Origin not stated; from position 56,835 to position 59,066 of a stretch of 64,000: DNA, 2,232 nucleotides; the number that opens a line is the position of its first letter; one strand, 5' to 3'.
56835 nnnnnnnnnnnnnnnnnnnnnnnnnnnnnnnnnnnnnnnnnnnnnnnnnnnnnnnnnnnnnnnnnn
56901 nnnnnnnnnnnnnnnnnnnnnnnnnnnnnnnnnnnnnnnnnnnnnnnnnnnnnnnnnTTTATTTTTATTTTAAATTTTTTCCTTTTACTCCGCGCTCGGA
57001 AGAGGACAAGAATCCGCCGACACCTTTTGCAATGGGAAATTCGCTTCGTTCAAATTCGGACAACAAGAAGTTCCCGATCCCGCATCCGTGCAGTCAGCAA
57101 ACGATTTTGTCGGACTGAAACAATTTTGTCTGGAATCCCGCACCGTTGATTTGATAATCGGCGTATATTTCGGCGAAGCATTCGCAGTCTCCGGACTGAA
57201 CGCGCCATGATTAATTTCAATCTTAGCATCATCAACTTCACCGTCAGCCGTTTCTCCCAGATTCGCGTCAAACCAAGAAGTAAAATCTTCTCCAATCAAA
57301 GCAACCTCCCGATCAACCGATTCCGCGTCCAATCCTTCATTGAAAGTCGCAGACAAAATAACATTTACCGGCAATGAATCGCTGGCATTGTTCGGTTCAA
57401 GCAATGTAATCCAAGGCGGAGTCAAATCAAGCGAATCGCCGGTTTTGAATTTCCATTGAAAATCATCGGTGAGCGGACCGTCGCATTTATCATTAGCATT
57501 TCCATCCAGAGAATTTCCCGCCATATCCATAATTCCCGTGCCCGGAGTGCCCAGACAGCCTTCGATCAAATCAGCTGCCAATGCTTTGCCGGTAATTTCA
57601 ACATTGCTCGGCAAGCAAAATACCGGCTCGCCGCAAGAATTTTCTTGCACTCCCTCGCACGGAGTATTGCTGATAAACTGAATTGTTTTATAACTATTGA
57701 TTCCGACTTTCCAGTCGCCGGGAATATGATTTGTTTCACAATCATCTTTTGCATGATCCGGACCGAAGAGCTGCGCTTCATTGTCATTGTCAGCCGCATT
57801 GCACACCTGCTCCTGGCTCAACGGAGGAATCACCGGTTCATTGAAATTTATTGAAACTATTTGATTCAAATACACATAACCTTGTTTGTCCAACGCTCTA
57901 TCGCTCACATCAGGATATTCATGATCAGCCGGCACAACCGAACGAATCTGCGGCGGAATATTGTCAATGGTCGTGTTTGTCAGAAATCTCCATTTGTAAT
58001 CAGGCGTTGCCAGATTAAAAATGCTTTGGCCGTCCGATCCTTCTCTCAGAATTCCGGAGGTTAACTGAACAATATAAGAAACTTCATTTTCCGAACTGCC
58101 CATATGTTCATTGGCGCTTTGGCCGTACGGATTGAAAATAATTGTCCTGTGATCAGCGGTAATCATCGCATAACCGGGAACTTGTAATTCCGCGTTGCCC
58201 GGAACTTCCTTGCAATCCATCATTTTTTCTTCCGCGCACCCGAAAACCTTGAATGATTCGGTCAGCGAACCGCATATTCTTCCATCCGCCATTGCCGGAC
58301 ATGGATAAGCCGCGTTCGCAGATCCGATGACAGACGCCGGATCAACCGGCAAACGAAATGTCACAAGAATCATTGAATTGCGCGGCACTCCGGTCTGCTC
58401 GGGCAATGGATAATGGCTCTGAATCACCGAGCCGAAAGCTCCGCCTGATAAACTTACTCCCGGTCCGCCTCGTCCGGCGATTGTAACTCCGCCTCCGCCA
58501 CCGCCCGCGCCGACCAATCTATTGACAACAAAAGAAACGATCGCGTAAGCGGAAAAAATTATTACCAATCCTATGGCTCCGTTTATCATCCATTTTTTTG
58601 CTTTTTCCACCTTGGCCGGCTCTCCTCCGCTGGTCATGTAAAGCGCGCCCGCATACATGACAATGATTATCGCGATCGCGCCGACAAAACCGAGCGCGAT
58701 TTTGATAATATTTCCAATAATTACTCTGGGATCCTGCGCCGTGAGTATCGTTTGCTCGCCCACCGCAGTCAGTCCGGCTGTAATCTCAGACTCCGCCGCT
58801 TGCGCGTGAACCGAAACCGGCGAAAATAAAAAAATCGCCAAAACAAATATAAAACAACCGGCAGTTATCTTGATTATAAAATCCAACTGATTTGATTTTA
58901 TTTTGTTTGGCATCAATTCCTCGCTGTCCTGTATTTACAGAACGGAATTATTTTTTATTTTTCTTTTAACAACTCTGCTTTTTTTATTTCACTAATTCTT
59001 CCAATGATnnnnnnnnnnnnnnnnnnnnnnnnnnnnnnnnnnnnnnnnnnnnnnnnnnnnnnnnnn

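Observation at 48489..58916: Tandem giant and mid-size surface proteins sharing a pilin-like two-helix N-terminal anchor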

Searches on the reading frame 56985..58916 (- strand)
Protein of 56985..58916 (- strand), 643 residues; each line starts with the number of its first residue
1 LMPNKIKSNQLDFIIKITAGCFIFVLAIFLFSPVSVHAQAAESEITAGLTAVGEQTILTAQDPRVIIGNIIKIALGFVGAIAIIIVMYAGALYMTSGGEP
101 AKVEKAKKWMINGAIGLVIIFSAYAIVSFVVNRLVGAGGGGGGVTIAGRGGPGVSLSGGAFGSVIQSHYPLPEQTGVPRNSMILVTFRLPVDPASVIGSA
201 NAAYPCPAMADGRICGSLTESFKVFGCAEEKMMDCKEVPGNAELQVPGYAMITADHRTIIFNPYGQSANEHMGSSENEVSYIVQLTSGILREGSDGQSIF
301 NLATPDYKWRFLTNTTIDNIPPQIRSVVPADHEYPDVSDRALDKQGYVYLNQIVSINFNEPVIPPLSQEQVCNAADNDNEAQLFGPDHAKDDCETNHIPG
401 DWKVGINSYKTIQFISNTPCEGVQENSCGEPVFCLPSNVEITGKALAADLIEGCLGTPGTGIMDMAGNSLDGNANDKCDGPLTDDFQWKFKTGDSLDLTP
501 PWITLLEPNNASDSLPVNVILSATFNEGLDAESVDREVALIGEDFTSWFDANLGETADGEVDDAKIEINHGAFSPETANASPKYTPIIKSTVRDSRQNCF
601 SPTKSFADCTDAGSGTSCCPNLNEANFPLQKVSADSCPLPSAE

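Call 5: search_protein_families(library=pfam, proteins=[window:56985-58916:-], max_evalue=0.01)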
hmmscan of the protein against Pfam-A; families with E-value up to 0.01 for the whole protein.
window:56985-58916:- (643 aa): 3 families
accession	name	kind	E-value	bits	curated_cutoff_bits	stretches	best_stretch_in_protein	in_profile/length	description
PF18895.5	T4SS_pilin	-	2.1e-11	44.2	26.6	1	65-130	7-71/71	Type IV secretion system pilin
PF13205.12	Big_5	-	5.4e-11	43.6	23.6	1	498-598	2-93/105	Bacterial Ig-like domain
PF04956.18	TrbC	-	0.00012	22.6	27.9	1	21-129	13-97/98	TrbC/VIRB2 pilin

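Call 6: search_protein_families(library=ncbifam, proteins=[window:56985-58916:-], max_evalue=0.01)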
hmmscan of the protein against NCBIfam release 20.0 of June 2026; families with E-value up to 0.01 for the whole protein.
window:56985-58916:- (643 aa): 1 family
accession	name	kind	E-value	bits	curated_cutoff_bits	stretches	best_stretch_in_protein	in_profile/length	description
NF045849.1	ICE_MMCAP2_0565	equivalog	2.2e-07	30.5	40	1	66-132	12-78/80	Mbov_0395 family pilin-like conjugal transfer protein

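Call 14: find_encoding_contigs(protein=window:56985-58916:-, flank=10000, max_places=6)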
Protein window:56985-58916:- (643 aa): no gene with exactly this product is on record in the collection.

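Call 16: find_encoding_contigs(protein=window:56985-58913:-, flank=10000, max_places=6)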
Protein window:56985-58913:- (642 aa): 1 contig read that carries it; 1 place shown.
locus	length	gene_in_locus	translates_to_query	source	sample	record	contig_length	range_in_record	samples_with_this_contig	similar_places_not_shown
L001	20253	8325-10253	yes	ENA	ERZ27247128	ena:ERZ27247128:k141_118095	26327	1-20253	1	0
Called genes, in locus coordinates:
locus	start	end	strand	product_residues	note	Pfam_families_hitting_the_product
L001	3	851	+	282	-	?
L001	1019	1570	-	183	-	PF01195:Pept_tRNA_hydro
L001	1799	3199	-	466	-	PF00009:GTP_EFTU, PF01926:MMR_HSR1, PF02421:FeoB_N, PF00009:GTP_EFTU, PF01926:MMR_HSR1, PF02421:FeoB_N, PF04548:AIG1 (weak), PF14714:KH_dom-like, +6 more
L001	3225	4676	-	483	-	PF03816:LytR_cpsA_psr, PF13399:LytR_C (weak)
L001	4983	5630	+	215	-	PF10502:Peptidase_S26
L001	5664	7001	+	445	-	PF01409:tRNA-synt_2d (weak), PF13393:tRNA-synt_His, PF00587:tRNA-synt_2b, PF13393:tRNA-synt_His, PF03129:HGTP_anticodon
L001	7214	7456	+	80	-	-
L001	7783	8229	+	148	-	PF09424:YqeY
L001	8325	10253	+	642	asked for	PF18895:T4SS_pilin, PF13205:Big_5 (faint)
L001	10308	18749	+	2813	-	PF18895:T4SS_pilin, PF01833:TIG (faint), PF13205:Big_5 (faint), PF17957:Big_7, PF13385:Laminin_G_3 (weak)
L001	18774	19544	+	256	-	-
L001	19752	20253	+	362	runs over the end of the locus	-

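Call 50: find_homologous_proteins(query=window:56985-58913:-, max_evalue=0.00001)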
Query window:56985-58913:- (642 aa): 247 proteins with E <= 0.00001 among 8000 candidates; the best 120 are listed.
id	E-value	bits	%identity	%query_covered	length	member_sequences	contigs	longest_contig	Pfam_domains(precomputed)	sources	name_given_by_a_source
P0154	0.0e+0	1475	100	100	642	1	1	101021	PF13205.13,PF18895.6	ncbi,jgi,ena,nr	ncbi:pilin [Patescibacteria group bacterium]|nr:pilin [Patescibacteria group bacterium]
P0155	1.7e-221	755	55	99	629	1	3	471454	PF13205.13,PF18895.6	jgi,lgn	jgi:hypothetical protein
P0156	3.1e-218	744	55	100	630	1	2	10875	PF13205.13,PF18895.6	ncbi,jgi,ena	-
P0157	2.3e-208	712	53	100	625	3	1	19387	PF13205.13,PF18895.6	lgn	-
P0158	8.8e-205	700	51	97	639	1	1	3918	PF13205.13,PF18895.6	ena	-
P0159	1.4e-191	656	50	98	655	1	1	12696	PF13205.13,PF18895.6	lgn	-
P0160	4.8e-189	648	49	98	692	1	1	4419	PF13205.13,PF18895.6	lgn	-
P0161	1.5e-183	630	49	98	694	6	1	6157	PF13205.13,PF18895.6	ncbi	ncbi:MAG: pilin [Patescibacteria group bacterium]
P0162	1.0e-182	627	49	98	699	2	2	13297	PF13205.13,PF18895.6,PF04956.19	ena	-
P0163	1.4e-178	613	48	97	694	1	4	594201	PF13205.13,PF18895.6,PF04956.19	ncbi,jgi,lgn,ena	-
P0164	1.3e-171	590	46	99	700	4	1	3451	PF13205.13,PF18895.6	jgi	jgi:hypothetical protein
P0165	1.2e-170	587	48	98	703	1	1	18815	PF13205.13,PF18895.6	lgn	-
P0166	1.1e-165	571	46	99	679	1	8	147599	PF13205.13,PF18895.6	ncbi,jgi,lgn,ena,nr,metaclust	ncbi:TrbC/VirB2 family protein [Candidatus Falkowbacteria bacterium]|jgi:hypothetical protein|nr:Trb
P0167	1.8e-165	570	45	98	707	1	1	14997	PF13205.13,PF18895.6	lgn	-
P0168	1.3e-164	567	45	98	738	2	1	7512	PF13205.13,PF18895.6,PF04956.19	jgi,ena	-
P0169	5.2e-164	565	45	98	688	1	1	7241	PF13205.13,PF18895.6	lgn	-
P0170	7.9e-164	565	47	97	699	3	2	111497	PF13205.13,PF18895.6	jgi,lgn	-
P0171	2.8e-162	560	46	98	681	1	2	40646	PF13205.13,PF18895.6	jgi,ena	jgi:hypothetical protein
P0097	3.2e-162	559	44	98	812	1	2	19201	PF13205.13,PF18895.6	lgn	-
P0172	1.4e-161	557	46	98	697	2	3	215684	PF13205.13,PF18895.6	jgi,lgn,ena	-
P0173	4.9e-160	552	45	99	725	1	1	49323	PF13205.13,PF18895.6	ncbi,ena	-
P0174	1.7e-159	550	45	98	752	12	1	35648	PF13205.13,PF18895.6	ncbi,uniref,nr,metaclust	ncbi:hypothetical protein A2482_04925 [Candidatus Falkowbacteria bacterium RIFOXYC2_FULL_48_21]|unir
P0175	3.7e-159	549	45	98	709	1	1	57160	PF13205.13,PF18895.6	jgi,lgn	-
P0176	7.3e-159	548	47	92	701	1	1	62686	PF13205.13,PF18895.6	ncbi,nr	ncbi:hypothetical protein HZB94_02555 [Candidatus Falkowbacteria bacterium]|nr:hypothetical protein 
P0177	2.1e-157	543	44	95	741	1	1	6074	PF13205.13,PF18895.6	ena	-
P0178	1.0e-156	541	45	97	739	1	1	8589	PF13205.13,PF18895.6,PF04956.19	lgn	-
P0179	3.4e-155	536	44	98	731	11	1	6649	PF13205.13,PF18895.6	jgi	-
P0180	3.2e-154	533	44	95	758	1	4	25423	PF13205.13,PF18895.6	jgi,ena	jgi:hypothetical protein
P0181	2.3e-153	530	43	99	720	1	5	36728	PF18895.6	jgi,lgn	-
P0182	1.9e-151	524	43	99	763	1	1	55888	PF13205.13,PF18895.6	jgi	jgi:hypothetical protein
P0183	1.9e-151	524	41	100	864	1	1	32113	PF13205.13,PF18895.6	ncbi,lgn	-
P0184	5.1e-151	522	44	99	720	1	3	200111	PF13205.13,PF18895.6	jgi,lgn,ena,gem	jgi:hypothetical protein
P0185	4.9e-146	506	43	93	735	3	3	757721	PF13205.13,PF18895.6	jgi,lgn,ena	jgi:hypothetical protein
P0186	5.5e-146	506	42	96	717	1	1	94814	PF13205.13,PF18895.6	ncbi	-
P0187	1.1e-144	501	42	99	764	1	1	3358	PF13205.13,PF18895.6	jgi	jgi:hypothetical protein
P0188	7.4e-141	489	42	99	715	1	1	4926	PF13205.13,PF18895.6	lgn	-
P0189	5.4e-140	486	42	97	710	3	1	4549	PF13205.13,PF18895.6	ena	-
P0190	2.0e-137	477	42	93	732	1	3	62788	PF13205.13,PF18895.6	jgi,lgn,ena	-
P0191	7.5e-131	456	40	96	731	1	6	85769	PF13205.13,PF18895.6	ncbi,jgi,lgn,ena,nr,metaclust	ncbi:MAG: hypothetical protein UT32_C0008G0014 [Parcubacteria group bacterium GW2011_GWC2_39_14]|nr:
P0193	2.3e-107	378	37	96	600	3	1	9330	PF13205.13,PF18895.6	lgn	-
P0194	2.0e-78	282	32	99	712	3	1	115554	PF13205.13,PF18895.6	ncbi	-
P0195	1.9e-72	263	33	96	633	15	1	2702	PF13205.13,PF18895.6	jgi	-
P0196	6.4e-71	258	33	94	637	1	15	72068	PF13205.13,PF18895.6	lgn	-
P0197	1.3e-70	257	33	92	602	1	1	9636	PF13205.13,PF18895.6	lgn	-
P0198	1.1e-67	247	34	93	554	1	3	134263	PF13205.13,PF18895.6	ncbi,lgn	-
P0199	1.1e-67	247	34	94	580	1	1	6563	PF13205.13,PF18895.6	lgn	-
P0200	1.2e-67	247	32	100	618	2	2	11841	PF13205.13,PF18895.6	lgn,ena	-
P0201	1.3e-67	247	35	90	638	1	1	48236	PF13205.13,PF18895.6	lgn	-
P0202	2.0e-67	246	33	93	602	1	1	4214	PF13205.13,PF18895.6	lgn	-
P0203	5.6e-67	245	33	93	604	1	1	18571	PF13205.13,PF18895.6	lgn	-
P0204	7.0e-67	244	33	93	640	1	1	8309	PF13205.13,PF18895.6,PF03793.25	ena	-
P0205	1.9e-66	243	35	80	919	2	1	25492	PF13205.13,PF18895.6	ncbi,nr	ncbi:MAG: hypothetical protein GF365_00110 [Candidatus Buchananbacteria bacterium]|nr:hypothetical p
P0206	2.5e-66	243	33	90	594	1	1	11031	PF13205.13,PF18895.6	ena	-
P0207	4.9e-66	242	33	92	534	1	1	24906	PF13205.13,PF18895.6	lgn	-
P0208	1.5e-65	240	32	97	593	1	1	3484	PF13205.13,PF18895.6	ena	-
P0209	4.8e-65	238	34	94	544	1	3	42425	PF13205.13,PF18895.6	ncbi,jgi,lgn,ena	ncbi:MAG TPA: Ig-like domain-containing protein [Patescibacteria group bacterium]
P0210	3.9e-64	235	32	83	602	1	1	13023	PF13205.13,PF18895.6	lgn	-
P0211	5.0e-64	235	32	92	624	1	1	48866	PF13205.13,PF18895.6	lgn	-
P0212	7.9e-64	234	31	95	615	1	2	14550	PF13205.13,PF18895.6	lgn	-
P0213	9.6e-64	234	33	93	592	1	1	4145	PF13205.13,PF18895.6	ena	-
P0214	1.3e-63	234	31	90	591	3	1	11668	PF13205.13,PF18895.6,PF04956.19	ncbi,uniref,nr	ncbi:MAG: hypothetical protein COU22_03200 [Candidatus Komeilibacteria bacterium CG10_big_fil_rev_8_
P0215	2.1e-63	233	32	94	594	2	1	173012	PF13205.13,PF18895.6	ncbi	-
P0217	1.2e-62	230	33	90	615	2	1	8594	PF13205.13,PF18895.6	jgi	jgi:hypothetical protein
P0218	1.3e-62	230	31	90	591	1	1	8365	PF13205.13,PF18895.6,PF04956.19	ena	-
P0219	3.7e-62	229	32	96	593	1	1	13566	PF13205.13,PF18895.6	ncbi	-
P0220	8.6e-62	228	33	85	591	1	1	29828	PF13205.13,PF18895.6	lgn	-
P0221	9.4e-62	227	31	92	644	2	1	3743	PF13205.13,PF18895.6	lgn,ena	-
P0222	1.3e-61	227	32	89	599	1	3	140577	PF13205.13,PF18895.6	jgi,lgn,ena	-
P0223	1.7e-61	227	32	93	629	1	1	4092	PF13205.13,PF18895.6,PF03793.25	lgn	-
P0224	2.0e-61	226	32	90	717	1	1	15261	PF13205.13,PF18895.6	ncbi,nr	ncbi:MAG: pilin [bacterium]|nr:pilin [bacterium]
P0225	2.6e-61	226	32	98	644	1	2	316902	PF13205.13,PF18895.6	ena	-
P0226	3.5e-61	226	32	94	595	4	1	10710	PF13205.13,PF18895.6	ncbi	-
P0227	4.8e-61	225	31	93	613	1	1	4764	PF13205.13,PF18895.6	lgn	-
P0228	4.9e-61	225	30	96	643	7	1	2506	PF13205.13,PF18895.6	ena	-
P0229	5.5e-61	225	30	92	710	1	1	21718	PF13205.13,PF18895.6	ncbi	ncbi:MAG: hypothetical protein V1723_03635 [Candidatus Uhrbacteria bacterium]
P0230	7.5e-61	224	33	93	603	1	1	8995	PF13205.13,PF18895.6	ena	-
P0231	7.9e-61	224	32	92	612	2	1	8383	PF13205.13,PF18895.6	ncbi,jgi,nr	ncbi:MAG: hypothetical protein DRI44_06935 [Chlamydiae bacterium]|nr:MAG: hypothetical protein DRI44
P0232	4.3e-60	222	33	91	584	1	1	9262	PF13205.13,PF18895.6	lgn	-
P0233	5.5e-60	222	32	93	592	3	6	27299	PF13205.13,PF18895.6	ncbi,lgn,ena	-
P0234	5.6e-60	222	33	84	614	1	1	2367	PF13205.13,PF18895.6,PF04956.19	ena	-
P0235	7.3e-60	221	30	87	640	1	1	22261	PF13205.13,PF18895.6,PF04956.19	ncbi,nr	ncbi:MAG: Ig-like domain-containing protein [bacterium]|nr:Ig-like domain-containing protein [bacter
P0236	1.2e-59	220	31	95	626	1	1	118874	PF13205.13,PF18895.6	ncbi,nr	ncbi:Ig-like domain-containing protein [Candidatus Falkowbacteria bacterium]|nr:Ig-like domain-conta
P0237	2.9e-59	219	32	92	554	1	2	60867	PF13205.13,PF18895.6,PF04956.19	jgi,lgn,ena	-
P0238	3.1e-59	219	31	97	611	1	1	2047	PF13205.13,PF18895.6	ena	-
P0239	5.4e-59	218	31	88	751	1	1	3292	PF13205.13,PF18895.6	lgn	-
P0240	5.4e-59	218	31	95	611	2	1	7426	PF13205.13,PF18895.6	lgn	-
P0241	5.5e-59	218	31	90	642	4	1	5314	PF13205.13,PF18895.6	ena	-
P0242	1.1e-58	217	32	80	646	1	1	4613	PF13205.13,PF18895.6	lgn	-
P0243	2.2e-58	216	34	87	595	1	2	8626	PF13205.13,PF18895.6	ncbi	-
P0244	2.3e-58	216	31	94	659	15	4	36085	PF13205.13,PF18895.6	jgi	-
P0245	3.0e-58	216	31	94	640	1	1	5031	PF13205.13,PF18895.6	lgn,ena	-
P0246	3.7e-58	216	31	91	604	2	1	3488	PF13205.13,PF18895.6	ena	-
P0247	4.1e-58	215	31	98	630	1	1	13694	PF13205.13,PF18895.6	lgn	-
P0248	6.9e-58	215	33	90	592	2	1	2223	PF13205.13,PF18895.6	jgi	jgi:hypothetical protein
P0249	7.0e-58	215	28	94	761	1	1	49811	PF13205.13,PF18895.6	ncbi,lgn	-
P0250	9.2e-58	214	29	91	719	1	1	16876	PF13205.13,PF18895.6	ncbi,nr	ncbi:hypothetical protein HY480_02305 [Candidatus Uhrbacteria bacterium]|nr:hypothetical protein [Ca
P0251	9.6e-58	214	32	92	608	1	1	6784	PF13205.13,PF18895.6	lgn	-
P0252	1.1e-57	214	32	85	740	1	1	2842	PF13205.13,PF18895.6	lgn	-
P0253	1.4e-57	214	31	96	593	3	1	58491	PF13205.13,PF18895.6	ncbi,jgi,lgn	jgi:cbb3-type cytochrome oxidase subunit 3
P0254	1.5e-57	213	30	94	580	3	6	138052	PF13205.13,PF18895.6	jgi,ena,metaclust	metaclust:\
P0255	1.6e-57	213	29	96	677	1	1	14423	PF13205.13,PF18895.6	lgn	-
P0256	1.7e-57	213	30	91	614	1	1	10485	PF13205.13,PF18895.6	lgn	-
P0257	3.4e-57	212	32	88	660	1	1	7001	PF13205.13,PF18895.6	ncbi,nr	ncbi:MAG TPA: hypothetical protein VN397_01485 [Candidatus Methylomirabilis sp.]|nr:hypothetical pro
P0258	3.5e-57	212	33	85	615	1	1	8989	PF13205.13,PF18895.6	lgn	-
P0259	4.0e-57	212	32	95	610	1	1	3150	PF13205.13,PF18895.6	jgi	jgi:hypothetical protein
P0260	4.1e-57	212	31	89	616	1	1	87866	PF13205.13,PF18895.6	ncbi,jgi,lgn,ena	ncbi:MAG: Ig-like domain-containing protein [Patescibacteria group bacterium]|jgi:hypothetical prote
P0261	7.9e-57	211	32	84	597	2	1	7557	PF13205.13,PF18895.6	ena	-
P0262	8.6e-57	211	31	91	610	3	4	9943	PF13205.13,PF18895.6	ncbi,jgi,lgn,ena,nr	ncbi:Ig-like domain-containing protein [Patescibacteria group bacterium]|nr:Ig-like domain-containin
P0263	9.3e-57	211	33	85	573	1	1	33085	PF13205.13,PF18895.6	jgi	jgi:hypothetical protein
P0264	1.0e-56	211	31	85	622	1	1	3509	PF13205.13,PF18895.6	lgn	-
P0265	1.0e-56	211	31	92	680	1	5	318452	PF13205.13,PF18895.6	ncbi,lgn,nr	ncbi:hypothetical protein HYW17_03320 [Candidatus Uhrbacteria bacterium]|nr:hypothetical protein [Ca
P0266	1.1e-56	211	31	87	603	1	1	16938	PF13205.13,PF18895.6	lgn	-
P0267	1.4e-56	210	31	83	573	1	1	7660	PF13205.13,PF18895.6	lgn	-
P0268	2.2e-56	210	32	91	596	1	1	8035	PF13205.13,PF18895.6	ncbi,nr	ncbi:Ig-like domain-containing protein [Candidatus Uhrbacteria bacterium]|nr:Ig-like domain-containi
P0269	2.3e-56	210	29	94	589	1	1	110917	PF13205.13,PF18895.6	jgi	jgi:hypothetical protein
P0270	5.1e-56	208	32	71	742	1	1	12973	PF18895.6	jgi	jgi:hypothetical protein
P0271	5.3e-56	208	33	75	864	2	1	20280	PF13205.13,PF18895.6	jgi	jgi:multidrug transporter EmrE-like cation transporter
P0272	7.5e-56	208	33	94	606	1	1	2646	PF13205.13,PF18895.6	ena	-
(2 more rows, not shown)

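Call 55: search_solved_structures(query=window:56985-58913:-, max_evalue=0.1)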
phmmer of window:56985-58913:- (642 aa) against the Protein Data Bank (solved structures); distinct sequences matched with E-value up to 0.1: 0.

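Call 65: predict_structure(alignment_id=A3)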
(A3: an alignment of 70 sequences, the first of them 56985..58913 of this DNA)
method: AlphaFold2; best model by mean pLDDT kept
length: 642 residues; sequences in the alignment: 70
mean_pLDDT: 85.9   pTM: 0.77
mean pLDDT of the five models: 85.9, 84.2, 84.1, 83.0, 82.6
residues with pLDDT >= 90: 374; 70-90: 190; 50-70: 31; < 50: 47
segments of 3 or more residues with pLDDT < 50: 1-6, 31-45, 55-58, 136-153
pLDDT, mean of each block of 10 residues (from residue 1): 48 74 73 39 47 49 76 84 89 90 90 88 80 51 37 68 95 94 98 95 87 94 81 77 94 97 89 94 97 96 93 95 97 92 97 98 95 86 92 95 96 97 93 97 97 94 97 97 98 96 89 88 97 95 87 94 96 83 89 96 74 83 86 79 46
secondary structure, 60 per line:
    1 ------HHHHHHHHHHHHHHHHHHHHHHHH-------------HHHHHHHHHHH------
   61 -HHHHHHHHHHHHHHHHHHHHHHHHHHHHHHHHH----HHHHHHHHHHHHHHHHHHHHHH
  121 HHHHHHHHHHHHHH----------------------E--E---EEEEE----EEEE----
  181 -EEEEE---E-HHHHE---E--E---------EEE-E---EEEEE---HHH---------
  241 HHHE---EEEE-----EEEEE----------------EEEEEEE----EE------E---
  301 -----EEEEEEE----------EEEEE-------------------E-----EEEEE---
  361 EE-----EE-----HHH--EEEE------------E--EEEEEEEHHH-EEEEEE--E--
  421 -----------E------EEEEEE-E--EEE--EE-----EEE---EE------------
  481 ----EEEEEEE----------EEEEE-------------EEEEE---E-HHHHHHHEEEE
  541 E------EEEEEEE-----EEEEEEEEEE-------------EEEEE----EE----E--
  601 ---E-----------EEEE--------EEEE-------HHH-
elements in order: H7-30 H44-54 H62-94 H99-134 E164-168 E173-176 E182-186 H192-195 E213-215 E221-225 E248-251 E257-261 E278-284 E306-312 E323-327 E353-357 E380-383 E399-405 E410-415 E439-444 E449-451 E461-463 E485-491 E502-506 E520-524 H530-536 E537-541 E548-554 E560-569 E583-587 E616-619 E628-631
